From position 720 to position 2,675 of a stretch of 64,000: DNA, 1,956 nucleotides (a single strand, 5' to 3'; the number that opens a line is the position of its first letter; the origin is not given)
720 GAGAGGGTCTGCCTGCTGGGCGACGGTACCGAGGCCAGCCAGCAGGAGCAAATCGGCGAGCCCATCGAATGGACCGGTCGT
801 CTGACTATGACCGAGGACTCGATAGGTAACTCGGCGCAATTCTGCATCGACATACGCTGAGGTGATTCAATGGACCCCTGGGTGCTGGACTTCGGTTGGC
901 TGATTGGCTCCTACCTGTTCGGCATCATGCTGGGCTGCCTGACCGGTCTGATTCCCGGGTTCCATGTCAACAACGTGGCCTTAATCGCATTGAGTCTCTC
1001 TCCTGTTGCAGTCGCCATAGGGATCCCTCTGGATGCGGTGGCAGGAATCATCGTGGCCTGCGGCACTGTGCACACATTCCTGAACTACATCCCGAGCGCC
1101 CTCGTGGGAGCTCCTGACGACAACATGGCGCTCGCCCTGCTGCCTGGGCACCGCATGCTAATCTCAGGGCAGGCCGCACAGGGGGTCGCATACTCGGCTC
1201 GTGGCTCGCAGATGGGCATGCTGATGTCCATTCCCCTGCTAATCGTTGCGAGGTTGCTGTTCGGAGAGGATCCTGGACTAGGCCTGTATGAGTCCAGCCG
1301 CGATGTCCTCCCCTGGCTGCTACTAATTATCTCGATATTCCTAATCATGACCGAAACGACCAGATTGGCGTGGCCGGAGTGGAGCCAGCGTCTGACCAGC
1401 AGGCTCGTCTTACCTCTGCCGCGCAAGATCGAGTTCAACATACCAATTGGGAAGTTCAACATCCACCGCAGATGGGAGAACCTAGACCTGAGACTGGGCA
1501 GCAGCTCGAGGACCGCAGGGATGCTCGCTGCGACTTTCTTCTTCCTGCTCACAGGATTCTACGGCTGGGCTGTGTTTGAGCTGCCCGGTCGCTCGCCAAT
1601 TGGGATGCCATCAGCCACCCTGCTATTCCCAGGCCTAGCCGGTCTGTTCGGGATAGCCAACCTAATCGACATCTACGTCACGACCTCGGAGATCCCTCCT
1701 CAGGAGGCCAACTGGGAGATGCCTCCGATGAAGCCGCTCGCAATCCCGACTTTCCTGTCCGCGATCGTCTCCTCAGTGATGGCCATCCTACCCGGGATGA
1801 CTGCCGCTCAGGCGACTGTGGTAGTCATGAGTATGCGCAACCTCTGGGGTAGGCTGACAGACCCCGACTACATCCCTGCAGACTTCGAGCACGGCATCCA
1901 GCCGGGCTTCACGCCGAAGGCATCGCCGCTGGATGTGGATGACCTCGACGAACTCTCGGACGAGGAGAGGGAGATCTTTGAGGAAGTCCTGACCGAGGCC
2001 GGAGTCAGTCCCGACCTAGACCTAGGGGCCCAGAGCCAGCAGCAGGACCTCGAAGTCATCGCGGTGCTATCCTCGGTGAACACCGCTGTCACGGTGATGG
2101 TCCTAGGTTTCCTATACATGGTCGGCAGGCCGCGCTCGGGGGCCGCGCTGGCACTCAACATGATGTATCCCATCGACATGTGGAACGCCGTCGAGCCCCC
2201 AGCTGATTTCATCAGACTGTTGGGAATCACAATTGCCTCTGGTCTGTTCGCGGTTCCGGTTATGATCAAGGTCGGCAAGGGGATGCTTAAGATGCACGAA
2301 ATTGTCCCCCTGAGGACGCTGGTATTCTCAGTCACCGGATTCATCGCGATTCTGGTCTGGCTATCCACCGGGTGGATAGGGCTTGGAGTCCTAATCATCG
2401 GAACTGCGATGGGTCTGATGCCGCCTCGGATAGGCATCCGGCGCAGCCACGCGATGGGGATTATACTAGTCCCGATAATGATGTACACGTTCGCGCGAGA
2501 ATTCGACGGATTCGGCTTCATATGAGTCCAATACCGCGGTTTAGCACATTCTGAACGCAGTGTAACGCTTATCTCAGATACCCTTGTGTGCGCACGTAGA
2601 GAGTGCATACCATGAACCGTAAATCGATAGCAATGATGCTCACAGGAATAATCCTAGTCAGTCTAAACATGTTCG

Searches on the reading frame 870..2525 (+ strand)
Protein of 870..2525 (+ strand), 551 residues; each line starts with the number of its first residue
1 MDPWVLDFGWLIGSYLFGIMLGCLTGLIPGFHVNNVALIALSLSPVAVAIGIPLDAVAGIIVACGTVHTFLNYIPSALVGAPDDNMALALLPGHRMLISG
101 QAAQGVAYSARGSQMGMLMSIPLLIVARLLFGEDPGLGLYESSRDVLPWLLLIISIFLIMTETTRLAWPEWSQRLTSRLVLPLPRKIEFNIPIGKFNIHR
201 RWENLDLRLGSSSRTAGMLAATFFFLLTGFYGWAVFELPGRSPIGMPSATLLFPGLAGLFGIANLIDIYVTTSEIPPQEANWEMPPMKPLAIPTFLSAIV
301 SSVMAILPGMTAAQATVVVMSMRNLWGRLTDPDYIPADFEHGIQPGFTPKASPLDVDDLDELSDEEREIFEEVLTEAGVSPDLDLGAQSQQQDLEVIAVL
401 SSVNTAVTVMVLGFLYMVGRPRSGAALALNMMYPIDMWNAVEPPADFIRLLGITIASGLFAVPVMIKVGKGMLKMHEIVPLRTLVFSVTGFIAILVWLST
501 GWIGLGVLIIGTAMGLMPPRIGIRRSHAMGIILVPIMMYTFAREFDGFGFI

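Call 77: search_protein_families(library=pfam, proteins=[window:870-2525:+], max_evalue=0.001)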
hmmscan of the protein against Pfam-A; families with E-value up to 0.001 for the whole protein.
window:870-2525:+ (551 aa): 1 family
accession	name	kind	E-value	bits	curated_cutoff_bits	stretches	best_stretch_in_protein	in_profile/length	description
PF01970.21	TctA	-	4.9e-39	134.6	28.9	2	15-323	4-267/423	Tripartite tricarboxylate transporter TctA family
